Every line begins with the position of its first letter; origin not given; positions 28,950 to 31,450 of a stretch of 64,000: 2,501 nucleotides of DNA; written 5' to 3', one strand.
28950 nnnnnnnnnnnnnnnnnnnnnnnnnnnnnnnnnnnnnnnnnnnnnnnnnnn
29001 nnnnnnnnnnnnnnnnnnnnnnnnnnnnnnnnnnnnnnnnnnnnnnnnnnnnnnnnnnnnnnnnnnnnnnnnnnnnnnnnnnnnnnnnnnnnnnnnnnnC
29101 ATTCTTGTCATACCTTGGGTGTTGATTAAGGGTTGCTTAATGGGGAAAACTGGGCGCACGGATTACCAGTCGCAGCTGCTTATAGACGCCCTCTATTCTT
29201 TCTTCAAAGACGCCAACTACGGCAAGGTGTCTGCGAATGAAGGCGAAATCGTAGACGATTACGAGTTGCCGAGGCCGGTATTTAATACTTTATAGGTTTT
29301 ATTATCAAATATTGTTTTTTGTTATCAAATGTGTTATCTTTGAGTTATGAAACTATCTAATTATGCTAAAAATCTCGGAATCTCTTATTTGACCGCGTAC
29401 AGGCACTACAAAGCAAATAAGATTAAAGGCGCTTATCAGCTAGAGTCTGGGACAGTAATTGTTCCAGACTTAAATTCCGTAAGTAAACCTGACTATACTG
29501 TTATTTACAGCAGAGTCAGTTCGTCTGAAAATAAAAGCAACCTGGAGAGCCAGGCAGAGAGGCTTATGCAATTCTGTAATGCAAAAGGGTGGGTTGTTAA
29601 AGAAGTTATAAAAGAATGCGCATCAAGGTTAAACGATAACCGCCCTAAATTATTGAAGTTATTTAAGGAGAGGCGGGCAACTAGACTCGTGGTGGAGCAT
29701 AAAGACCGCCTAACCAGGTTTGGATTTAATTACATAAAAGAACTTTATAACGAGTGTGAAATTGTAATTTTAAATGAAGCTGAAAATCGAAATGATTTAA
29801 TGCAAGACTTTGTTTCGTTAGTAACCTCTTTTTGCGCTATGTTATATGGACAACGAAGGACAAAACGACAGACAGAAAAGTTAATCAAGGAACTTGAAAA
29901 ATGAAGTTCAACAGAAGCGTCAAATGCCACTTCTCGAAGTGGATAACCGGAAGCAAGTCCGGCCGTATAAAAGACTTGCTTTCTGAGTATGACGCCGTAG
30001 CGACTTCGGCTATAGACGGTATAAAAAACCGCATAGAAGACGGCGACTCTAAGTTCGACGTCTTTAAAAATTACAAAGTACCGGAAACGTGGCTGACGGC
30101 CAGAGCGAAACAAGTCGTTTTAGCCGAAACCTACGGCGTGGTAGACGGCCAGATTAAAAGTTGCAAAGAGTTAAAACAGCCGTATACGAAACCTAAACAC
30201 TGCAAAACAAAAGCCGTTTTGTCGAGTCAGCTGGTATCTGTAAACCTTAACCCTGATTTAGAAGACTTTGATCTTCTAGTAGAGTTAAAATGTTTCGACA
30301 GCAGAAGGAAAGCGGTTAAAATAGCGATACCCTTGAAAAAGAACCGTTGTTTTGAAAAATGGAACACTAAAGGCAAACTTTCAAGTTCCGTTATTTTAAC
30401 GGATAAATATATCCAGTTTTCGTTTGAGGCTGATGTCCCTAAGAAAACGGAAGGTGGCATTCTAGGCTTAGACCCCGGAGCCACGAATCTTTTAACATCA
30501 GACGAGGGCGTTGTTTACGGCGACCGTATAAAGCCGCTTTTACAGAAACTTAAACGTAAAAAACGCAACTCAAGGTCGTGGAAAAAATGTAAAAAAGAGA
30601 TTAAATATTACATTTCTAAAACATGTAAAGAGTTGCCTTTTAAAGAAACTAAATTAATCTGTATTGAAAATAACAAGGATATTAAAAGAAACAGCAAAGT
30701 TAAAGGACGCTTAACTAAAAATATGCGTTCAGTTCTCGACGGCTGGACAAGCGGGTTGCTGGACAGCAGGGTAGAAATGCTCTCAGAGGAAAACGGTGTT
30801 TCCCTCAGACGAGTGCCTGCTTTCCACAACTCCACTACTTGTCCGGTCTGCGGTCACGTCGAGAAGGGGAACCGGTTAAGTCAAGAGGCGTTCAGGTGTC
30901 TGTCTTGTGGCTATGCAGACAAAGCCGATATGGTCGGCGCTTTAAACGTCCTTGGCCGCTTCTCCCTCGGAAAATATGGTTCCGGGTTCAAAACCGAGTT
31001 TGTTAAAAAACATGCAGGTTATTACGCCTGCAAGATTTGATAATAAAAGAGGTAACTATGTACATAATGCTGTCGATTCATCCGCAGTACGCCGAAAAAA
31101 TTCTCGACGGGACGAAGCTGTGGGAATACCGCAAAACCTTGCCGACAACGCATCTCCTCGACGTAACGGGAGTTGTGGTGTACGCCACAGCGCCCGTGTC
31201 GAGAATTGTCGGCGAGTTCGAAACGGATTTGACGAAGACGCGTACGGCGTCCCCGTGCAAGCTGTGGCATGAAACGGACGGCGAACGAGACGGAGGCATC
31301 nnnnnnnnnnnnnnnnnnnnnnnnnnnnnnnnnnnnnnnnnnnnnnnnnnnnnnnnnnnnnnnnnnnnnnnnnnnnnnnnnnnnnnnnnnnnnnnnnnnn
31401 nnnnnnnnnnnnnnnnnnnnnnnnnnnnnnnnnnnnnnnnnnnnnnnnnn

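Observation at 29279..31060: Three diverged IS607-family TnpB elements in a phage genome: one complete (tnpA+tnpB), two tnpB-only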

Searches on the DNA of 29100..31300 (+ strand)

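Call 5: search_dna_similar(query=window:29279-31060:+, collection=phages, mode=near, max_rows=30)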
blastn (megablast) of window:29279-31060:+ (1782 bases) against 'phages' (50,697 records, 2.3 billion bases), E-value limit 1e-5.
No match.

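Call 28: search_rna_families(sources=[L002], threshold=evalue, max_evalue=1)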
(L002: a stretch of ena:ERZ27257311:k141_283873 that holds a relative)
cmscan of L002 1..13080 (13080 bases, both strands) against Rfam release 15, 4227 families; matches with E-value up to 1: 1.
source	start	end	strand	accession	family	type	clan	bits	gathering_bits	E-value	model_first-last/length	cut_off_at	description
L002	6016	6080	+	RF00811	mir-84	Gene; miRNA;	-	20.1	60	0.99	1-75/75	no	mir-84 microRNA precursor family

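Call 87: search_rna_families(source=window, start=29100, end=31300, threshold=evalue, max_evalue=1)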
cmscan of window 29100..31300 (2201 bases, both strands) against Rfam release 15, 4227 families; matches with E-value up to 1: 0.
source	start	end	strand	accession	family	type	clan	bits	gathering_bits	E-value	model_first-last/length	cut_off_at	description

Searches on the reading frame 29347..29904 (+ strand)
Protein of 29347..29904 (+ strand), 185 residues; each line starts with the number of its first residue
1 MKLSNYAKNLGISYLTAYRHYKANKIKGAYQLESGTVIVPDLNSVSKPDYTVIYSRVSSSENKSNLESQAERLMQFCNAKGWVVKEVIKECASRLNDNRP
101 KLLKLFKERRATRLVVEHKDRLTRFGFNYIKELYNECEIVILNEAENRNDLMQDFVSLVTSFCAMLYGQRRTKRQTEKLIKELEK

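Call 4: search_protein_families(library=pfam, proteins=[window:29347-29904:+], max_evalue=0.01)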
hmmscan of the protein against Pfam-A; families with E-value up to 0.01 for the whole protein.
window:29347-29904:+ (185 aa): 1 family
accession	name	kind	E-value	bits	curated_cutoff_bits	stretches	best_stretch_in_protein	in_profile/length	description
PF00239.26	Resolvase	-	4.1e-15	56.6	23.3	1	52-178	2-135/145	Resolvase, N terminal domain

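Call 22: search_protein_families(library=ncbifam, proteins=[window:29347-29901:+], max_evalue=0.01)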
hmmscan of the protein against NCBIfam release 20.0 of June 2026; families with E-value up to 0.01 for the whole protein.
window:29347-29901:+ (185 aa): 5 families
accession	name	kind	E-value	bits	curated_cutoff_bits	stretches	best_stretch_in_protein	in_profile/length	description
NF033518.0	transpos_IS607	equivalog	1.7e-47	161.4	110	1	5-175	2-187/187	IS607 family transposase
NF049883.1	resolv_YneB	equivalog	1e-07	31.7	175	1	51-124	2-80/211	YneB family resolvase-like protein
NF041201.1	recomb_XisF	equivalog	1.4e-05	24.3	375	1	52-139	2-91/465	fdxN element excision recombinase XisF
NF009949.0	PRK13413.1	equivalog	0.00036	20.3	272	1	53-164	2-116/203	master DNA invertase Mpi family serine-type recombinase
NF050063.1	ProtGlycPglJ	equivalog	0.008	15.4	500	1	110-168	117-175/363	N-acetylgalactosamine-N,N'-diacetylbacillosaminyl-diphospho-undecaprenol 4-alpha-N-acetylgalactosaminyltransferase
